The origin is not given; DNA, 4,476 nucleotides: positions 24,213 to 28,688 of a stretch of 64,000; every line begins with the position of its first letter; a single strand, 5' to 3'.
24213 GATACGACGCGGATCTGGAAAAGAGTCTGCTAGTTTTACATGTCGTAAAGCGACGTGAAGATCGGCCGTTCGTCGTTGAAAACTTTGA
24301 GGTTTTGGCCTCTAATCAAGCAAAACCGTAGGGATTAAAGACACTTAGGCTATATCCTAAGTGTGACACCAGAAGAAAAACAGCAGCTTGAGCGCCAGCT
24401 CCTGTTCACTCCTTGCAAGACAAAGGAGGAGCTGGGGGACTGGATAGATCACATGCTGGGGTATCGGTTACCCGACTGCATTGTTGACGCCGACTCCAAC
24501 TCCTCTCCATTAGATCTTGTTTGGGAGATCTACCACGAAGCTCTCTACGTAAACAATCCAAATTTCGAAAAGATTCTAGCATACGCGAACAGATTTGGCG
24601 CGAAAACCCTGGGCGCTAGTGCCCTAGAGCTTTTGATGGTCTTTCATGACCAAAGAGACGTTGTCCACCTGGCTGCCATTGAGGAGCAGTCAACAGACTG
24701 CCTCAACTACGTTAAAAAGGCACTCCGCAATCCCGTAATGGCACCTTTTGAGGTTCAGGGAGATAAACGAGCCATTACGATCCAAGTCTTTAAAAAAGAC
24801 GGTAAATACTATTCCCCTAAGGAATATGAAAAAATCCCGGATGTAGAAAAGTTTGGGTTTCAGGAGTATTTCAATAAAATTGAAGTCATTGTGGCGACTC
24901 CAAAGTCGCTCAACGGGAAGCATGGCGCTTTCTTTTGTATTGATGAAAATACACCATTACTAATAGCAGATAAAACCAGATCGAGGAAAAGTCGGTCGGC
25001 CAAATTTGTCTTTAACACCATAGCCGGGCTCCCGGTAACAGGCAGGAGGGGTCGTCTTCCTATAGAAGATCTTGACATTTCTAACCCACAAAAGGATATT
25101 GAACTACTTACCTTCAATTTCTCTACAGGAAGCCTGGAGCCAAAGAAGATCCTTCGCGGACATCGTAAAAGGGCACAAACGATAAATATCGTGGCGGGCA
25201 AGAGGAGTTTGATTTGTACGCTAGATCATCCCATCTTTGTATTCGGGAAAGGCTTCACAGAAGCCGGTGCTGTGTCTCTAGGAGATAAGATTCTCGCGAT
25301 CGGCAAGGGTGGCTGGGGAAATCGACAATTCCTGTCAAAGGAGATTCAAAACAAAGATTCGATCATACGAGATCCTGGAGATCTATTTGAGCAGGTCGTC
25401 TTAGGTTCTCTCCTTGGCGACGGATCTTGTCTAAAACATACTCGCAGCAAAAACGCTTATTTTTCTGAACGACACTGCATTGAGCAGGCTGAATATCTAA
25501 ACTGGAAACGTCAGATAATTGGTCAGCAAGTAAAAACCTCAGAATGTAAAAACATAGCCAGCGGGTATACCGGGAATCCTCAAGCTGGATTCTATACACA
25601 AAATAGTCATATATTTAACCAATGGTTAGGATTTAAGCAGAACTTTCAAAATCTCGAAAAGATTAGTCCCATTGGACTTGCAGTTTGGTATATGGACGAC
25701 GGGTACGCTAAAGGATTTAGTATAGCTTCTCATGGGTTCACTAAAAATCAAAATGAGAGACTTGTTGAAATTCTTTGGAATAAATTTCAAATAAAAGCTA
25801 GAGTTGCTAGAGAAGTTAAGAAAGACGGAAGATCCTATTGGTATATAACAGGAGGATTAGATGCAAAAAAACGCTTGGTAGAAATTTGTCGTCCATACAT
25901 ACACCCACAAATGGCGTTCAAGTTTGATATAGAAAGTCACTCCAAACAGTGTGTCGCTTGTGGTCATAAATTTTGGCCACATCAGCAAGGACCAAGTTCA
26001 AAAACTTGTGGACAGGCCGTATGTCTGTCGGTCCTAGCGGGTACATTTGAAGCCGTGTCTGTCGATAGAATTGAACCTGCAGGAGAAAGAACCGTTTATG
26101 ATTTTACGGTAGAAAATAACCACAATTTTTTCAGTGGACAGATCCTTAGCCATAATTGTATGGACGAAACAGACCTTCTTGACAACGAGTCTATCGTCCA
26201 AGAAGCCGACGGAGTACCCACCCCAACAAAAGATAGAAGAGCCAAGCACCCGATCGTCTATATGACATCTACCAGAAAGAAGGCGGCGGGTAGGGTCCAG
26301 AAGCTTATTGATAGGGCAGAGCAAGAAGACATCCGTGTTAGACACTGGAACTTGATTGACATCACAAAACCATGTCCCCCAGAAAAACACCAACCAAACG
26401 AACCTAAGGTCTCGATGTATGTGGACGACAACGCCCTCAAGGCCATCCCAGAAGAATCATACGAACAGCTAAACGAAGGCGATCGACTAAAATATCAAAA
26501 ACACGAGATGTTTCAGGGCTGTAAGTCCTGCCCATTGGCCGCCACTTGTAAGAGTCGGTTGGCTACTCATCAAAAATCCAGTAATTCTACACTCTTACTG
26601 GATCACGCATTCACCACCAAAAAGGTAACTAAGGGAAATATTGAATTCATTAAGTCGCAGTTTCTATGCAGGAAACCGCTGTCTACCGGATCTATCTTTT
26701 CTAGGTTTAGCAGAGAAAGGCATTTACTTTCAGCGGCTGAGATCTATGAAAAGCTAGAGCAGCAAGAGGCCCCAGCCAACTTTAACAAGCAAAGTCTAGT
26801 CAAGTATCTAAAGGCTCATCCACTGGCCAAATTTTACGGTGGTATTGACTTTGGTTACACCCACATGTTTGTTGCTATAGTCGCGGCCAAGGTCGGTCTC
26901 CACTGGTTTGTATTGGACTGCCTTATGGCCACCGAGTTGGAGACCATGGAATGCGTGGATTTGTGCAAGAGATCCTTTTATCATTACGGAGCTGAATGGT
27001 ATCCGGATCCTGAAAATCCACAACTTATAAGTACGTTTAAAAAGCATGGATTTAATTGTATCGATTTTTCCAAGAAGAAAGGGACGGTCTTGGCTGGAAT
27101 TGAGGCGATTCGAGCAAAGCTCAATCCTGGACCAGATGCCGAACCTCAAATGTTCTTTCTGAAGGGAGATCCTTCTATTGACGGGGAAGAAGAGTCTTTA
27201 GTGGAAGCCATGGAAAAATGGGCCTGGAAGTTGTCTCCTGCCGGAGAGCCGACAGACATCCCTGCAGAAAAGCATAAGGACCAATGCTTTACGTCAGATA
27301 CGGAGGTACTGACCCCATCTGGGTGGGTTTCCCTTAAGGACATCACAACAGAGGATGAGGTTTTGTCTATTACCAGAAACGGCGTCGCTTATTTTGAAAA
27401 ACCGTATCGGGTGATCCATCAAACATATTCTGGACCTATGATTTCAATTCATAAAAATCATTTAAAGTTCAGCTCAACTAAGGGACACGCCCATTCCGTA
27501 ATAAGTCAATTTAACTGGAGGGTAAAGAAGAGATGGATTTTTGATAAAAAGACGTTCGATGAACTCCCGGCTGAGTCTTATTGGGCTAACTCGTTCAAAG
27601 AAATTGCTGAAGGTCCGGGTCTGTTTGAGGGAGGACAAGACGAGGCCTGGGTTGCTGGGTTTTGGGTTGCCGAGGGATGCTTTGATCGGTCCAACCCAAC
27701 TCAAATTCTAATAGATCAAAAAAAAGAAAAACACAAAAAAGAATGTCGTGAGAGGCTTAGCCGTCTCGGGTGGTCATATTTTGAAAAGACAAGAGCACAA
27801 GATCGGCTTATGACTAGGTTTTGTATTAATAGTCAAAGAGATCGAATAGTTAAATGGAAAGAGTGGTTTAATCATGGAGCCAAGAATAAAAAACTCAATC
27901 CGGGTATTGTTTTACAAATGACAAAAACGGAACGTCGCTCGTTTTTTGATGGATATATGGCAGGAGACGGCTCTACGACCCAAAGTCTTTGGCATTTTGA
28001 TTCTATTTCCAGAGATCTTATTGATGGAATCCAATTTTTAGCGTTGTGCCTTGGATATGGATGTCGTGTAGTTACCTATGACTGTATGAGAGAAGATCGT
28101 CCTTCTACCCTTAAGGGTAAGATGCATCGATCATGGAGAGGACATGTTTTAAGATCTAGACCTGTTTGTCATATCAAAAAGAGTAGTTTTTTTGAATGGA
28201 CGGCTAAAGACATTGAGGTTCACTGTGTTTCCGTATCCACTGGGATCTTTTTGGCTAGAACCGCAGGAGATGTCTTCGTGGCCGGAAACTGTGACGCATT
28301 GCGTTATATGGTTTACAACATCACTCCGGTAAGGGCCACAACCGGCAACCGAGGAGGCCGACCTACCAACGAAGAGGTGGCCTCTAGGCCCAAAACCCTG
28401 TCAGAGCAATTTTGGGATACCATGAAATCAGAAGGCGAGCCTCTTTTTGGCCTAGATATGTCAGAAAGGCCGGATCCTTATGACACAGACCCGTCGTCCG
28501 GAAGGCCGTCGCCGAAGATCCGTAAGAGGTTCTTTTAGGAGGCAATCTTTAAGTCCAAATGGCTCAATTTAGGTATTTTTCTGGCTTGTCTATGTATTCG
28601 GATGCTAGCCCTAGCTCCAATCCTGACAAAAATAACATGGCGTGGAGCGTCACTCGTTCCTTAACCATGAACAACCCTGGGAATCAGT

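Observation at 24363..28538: Terminase large subunit carrying two inteins, one at Walker B and one at the nuclease catalytic Asp, the second with a non-canonical GN C-terminus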

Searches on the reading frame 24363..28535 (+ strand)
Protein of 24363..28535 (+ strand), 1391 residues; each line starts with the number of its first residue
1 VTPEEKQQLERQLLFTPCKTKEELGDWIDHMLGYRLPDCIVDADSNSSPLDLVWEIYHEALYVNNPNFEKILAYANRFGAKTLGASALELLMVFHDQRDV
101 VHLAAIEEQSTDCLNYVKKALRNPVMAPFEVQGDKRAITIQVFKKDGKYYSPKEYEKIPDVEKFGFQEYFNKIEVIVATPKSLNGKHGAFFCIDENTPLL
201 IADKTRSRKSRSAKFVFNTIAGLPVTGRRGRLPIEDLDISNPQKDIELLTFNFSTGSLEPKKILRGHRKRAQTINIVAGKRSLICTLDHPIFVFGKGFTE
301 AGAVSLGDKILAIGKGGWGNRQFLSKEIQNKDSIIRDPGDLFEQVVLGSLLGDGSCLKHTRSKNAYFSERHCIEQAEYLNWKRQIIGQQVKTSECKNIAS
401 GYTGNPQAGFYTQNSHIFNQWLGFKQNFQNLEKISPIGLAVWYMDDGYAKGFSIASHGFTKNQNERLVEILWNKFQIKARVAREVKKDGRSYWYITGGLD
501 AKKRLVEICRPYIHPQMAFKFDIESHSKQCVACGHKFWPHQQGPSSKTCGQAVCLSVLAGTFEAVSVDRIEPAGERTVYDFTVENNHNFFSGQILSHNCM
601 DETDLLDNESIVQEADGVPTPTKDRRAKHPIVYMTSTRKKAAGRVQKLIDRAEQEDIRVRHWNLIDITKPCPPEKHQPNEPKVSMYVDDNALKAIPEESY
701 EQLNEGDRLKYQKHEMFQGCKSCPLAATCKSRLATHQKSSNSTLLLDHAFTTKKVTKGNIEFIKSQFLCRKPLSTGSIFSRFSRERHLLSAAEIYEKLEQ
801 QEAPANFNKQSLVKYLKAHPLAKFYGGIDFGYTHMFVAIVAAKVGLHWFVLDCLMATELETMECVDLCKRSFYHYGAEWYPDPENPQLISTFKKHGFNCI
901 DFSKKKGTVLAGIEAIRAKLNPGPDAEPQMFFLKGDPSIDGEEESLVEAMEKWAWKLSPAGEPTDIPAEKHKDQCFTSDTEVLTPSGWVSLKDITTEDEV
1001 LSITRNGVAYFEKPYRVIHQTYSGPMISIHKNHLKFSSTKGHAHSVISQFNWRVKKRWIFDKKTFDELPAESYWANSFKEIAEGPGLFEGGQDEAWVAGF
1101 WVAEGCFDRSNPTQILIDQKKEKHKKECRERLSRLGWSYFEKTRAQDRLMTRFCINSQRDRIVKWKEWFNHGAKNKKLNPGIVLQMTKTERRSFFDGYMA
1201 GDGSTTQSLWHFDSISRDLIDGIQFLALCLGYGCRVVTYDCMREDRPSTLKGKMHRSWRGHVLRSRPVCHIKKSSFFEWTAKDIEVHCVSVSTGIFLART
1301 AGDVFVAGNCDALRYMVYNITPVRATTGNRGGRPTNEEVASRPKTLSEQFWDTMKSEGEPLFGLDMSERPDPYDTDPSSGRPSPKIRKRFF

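Call 4: search_protein_families(library=pfam, proteins=[window:24363-28535:+], max_evalue=0.1)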
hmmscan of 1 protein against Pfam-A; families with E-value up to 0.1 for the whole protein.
window:24363-28535:+ (1391 aa): 3 families
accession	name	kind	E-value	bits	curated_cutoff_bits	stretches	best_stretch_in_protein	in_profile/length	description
PF03161.18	LAGLIDADG_2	-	3.7e-19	69.7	25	1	344-492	2-156/168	LAGLIDADG DNA endonuclease family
PF14528.11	LAGLIDADG_3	-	3.8e-10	40.3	22.5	1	1191-1232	3-48/82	LAGLIDADG-like domain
PF14890.11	Intein_splicing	-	1.3e-09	38.5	35.8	1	243-598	18-155/155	Intein splicing domain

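Call 11: find_homologous_proteins(query=window:24363-28535:+, max_evalue=0.00001)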
Query window:24363-28535:+ (1391 aa): 42 proteins with E <= 0.00001 among 8000 candidates.
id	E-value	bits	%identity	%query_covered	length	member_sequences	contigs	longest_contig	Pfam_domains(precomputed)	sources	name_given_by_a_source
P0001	0.0e+0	3311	100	100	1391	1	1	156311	PF03161.19,PF14528.12,PF14890.12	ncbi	-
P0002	0.0e+0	2267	92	50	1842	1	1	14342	PF05204.20,PF07591.16,PF03161.19,PF05203.22,PF14528.12,PF13403.12,PF14890.12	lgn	-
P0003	0.0e+0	1156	40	97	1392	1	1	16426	PF03161.19,PF14528.12,PF14890.12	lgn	-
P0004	0.0e+0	1077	50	64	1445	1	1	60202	PF03161.19,PF14528.12,PF13403.12,PF14890.12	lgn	-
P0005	7.4e-283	960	40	41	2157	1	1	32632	PF07591.16,PF14623.12,PF03161.19,PF05203.22,PF14528.12,PF01079.26,PF13403.12,PF14890.12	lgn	-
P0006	6.7e-267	907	54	33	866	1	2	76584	PF14890.12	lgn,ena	-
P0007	1.4e-234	800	39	68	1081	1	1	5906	PF07591.16,PF03161.19,PF14890.12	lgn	-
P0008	1.4e-226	773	39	70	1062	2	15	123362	PF03161.19,PF14890.12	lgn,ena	-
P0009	2.4e-225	769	39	70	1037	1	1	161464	PF07591.16,PF03161.19,PF14890.12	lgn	-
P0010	8.3e-220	751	38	69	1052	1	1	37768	PF03161.19,PF14890.12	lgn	-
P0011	2.5e-215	736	39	55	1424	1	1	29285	PF07591.16,PF03161.19,PF05203.22,PF14528.12,PF13403.12,PF14890.12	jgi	jgi:intein/homing endonuclease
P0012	6.4e-215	735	38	69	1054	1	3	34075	PF03161.19,PF14890.12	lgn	-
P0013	3.9e-210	719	39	69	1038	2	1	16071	PF03161.19,PF14890.12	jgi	-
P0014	1.9e-205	703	37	70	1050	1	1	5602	PF03161.19,PF14890.12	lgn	-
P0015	1.8e-203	697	36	70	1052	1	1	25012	PF03161.19,PF14890.12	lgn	-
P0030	1.2e-93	333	37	27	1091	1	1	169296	PF14528.12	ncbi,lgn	-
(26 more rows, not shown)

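Call 12: list_cluster_members(proteins=[P0001, P0030])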
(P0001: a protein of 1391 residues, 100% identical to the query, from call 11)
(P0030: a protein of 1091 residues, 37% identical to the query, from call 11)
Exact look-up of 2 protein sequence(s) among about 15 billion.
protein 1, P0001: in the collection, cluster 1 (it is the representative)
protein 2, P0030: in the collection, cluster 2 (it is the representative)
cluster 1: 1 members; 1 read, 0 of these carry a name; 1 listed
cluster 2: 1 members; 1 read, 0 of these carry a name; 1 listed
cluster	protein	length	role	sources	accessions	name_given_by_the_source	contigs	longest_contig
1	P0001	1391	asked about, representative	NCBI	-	-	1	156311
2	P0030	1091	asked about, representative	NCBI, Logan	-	-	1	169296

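Call 42: find_encoding_contigs(protein=P0002, flank=5000, max_places=2)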
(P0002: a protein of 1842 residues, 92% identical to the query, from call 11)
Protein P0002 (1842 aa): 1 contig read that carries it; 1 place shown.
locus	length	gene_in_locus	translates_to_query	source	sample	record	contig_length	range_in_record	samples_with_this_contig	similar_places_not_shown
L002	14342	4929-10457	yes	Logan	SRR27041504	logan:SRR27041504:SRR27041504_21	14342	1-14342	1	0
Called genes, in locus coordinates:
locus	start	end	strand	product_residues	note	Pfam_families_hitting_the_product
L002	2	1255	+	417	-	?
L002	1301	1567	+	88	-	-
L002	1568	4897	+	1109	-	PF07733:DNA_pol3_alpha, PF17657:DNA_pol3_finger (faint), PF14890:Intein_splicing, PF14528:LAGLIDADG_3 (faint)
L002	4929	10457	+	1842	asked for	PF05203:Hom_end_hint (faint), PF14890:Intein_splicing (weak), PF05204:Hom_end (faint), PF14528:LAGLIDADG_3, PF07591:PT-HINT (faint), PF14890:Intein_splicing, PF03161:LAGLIDADG_2, PF13403:Hint_2 (weak)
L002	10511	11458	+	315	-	-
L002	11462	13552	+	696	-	PF04860:Phage_portal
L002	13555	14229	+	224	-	-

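Call 66: find_encoding_contigs(protein=P0001, flank=1000, max_places=2)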
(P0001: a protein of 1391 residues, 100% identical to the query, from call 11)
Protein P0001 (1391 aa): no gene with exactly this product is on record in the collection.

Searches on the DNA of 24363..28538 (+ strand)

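Call 7: search_dna_similar(query=window:24363-28538:+, collection=phages, mode=near, max_rows=15)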
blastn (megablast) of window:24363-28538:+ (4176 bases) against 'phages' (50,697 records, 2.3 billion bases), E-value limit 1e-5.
No match.

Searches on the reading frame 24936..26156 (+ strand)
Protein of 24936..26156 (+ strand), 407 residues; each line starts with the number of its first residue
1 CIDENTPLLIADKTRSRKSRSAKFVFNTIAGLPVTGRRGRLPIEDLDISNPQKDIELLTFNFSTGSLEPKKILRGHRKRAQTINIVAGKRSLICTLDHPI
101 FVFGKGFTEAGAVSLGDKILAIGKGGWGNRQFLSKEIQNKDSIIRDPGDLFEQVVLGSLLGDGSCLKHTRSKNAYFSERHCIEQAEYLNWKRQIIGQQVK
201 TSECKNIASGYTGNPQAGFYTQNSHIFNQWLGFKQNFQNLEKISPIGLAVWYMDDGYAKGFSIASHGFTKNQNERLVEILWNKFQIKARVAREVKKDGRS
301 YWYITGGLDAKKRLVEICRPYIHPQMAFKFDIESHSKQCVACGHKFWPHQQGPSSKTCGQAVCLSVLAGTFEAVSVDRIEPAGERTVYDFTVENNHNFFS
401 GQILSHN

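Call 5: search_protein_families(library=pfam, proteins=[window:24936-26156:+], max_evalue=1)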
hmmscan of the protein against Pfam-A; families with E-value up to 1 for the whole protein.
window:24936-26156:+ (407 aa): 3 families
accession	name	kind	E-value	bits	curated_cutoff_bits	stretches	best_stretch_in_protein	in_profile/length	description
PF03161.18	LAGLIDADG_2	-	5e-20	72.5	25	1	153-301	2-156/168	LAGLIDADG DNA endonuclease family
PF14890.11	Intein_splicing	-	5.8e-10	39.6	35.8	1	52-407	18-155/155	Intein splicing domain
PF15300.11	INT_SG_DDX_CT_C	-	0.18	11.8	27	1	284-304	4-24/63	INTS6/SAGE1/DDX26B/CT45 C-terminus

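Call 6: search_protein_families(library=phrogs, proteins=[window:24936-26156:+], max_evalue=0.01)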
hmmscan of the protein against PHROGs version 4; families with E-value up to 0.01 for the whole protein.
window:24936-26156:+ (407 aa): 1 family
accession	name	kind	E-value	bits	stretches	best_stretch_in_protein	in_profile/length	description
phrog_11023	-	DNA, RNA and nucleotide metabolism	1e-06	29.6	1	153-280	9-140/185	homing endonuclease with LAGLIDADG motif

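Call 20: search_solved_structures(query=window:24936-26156:+, max_evalue=0.01, show_alignments=1)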
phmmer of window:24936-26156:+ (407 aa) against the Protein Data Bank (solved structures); distinct sequences matched with E-value up to 0.01: 10.
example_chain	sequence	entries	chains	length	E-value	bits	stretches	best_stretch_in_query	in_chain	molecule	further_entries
8ubs_A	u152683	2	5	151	4.2e-05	25.7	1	35-120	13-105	NrdJ-1 | Nrdj-1 intein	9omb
2lwy_A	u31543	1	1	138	5.4e-05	25.4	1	53-121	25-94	BACTERIAL INTEIN-LIKE DOMAIN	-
7cfv_A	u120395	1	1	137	0.00067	21.8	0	375-407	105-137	Spl DnaX mini-intein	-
2jmz_A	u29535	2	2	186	0.0014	20.8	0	47-119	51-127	Hypothetical protein MJ0781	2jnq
3oor_A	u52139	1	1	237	0.0037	19.3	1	241-331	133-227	Intron encoded endonuclease I-SceI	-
1r7m_A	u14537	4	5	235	0.004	19.2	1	241-331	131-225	Intron-encoded endonuclease I-SceI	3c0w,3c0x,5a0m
3ool_A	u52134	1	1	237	0.0041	19.2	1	241-331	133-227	Intron encoded endonuclease I-SceI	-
5a0m_B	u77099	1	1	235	0.0046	19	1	241-331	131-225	INTRON-ENCODED ENDONUCLEASE I-SCEI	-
6riz_A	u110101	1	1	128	0.0068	18.5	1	326-407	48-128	gp41-1 intein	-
6qaz_A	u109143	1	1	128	0.0083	18.2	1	326-407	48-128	cyanophage-like gp41-1 intein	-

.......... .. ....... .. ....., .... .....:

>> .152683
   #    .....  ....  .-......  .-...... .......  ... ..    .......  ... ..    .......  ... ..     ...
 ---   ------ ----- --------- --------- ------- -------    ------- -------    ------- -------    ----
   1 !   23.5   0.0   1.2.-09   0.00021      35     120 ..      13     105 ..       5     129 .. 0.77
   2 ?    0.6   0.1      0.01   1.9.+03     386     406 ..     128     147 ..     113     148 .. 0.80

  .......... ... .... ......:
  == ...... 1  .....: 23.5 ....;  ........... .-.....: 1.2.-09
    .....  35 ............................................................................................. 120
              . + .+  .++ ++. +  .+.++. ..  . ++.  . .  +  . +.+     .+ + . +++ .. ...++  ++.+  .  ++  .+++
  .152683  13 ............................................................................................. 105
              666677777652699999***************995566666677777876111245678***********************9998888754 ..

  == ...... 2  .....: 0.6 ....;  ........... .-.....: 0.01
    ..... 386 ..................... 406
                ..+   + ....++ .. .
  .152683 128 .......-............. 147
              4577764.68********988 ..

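Call 51: search_dna_similar(query=window:24936-26156:+, collection=phages, mode=protein, max_rows=25, max_evalue=0.001)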
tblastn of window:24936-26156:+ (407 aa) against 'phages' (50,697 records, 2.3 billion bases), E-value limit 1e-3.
Records with a match: 16; places in all: 16; records where one place covers at least 80% of the query: 3.
Best place of each record, by identity: <60% 16.
By first word of the organism name: Acinetobacter 9; Bacteriophage 3; Escherichia 2; Bacillus 2.
By host as written in the record: - 4; Acinetobacter baumannii 02 3; Escherichia coli C600 2; Bacillus anthracis Sterne 2; Acinetobacter baumannii 2; Acinetobacter baumannii 01 1; Acinetobacter baumannii Tehran-1 1; Acinetobacter nosocomialis 1.
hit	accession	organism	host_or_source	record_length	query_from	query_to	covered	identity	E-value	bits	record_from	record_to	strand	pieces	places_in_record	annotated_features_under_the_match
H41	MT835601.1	Bacteriophage sp.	human fecal samples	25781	34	407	92%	26.5%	3e-14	81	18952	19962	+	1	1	record has no annotation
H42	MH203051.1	Escherichia phage Gostya9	Escherichia coli C600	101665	57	407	86%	24.3%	8e-4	48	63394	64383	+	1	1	pol: DNA polymerase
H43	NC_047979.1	Escherichia phage Gostya9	Escherichia coli C600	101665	57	407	86%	24.3%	8e-4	48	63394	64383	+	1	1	pol: DNA polymerase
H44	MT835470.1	Bacteriophage sp.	human fecal samples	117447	169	341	43%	28.1%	3e-4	49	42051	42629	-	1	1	record has no annotation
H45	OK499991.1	Bacillus phage vB_BanS_Sophrita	Bacillus anthracis Sterne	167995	133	294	40%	26.7%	3e-6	56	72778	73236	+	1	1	putative DNA endonuclease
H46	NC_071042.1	Bacillus phage vB_BanS_Sophrita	Bacillus anthracis Sterne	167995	133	294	40%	26.7%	3e-6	56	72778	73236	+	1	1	homing endonuclease with LAGLIDADG motif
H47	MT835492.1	Bacteriophage sp.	human fecal samples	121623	153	304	37%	28.3%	2e-4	49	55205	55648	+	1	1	record has no annotation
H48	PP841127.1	Acinetobacter phage vB_Ab_01_KEN_01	Acinetobacter baumannii 01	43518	144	319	43%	22.4%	7e-6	54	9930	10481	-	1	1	homing endonuclease with LAGLIDADG motif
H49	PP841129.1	Acinetobacter phage vB_Ab_01_KEN_02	Acinetobacter baumannii 02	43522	144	319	43%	22.4%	7e-6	54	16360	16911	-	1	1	homing endonuclease with LAGLIDADG motif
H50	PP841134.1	Acinetobacter phage vB_Ab_02_KEN_02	Acinetobacter baumannii 02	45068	144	319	43%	21.9%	9e-6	54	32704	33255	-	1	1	homing endonuclease with LAGLIDADG motif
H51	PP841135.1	Acinetobacter phage vB_Ab_1137_KEN_04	Acinetobacter baumannii 02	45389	144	319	43%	21.9%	9e-6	54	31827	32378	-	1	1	homing endonuclease with LAGLIDADG motif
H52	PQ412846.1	Acinetobacter phage vB_Aba_ZC3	Acinetobacter baumannii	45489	144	319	43%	21.9%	9e-6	54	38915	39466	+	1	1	homing endonuclease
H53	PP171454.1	Acinetobacter phage vB_AbaM_fThrA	Acinetobacter baumannii Tehran-1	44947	144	319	43%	21.9%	9e-6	54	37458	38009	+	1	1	hypothetical protein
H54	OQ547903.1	Acinetobacter phage XC1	Acinetobacter nosocomialis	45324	144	319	43%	21.9%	9e-6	54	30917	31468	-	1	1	putative LAGLIDADG homing endonuclease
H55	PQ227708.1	Acinetobacter phage vB_Aba_QH4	Acinetobacter baumannii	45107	144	319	43%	21.9%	9e-6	54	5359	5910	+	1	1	hypothetical protein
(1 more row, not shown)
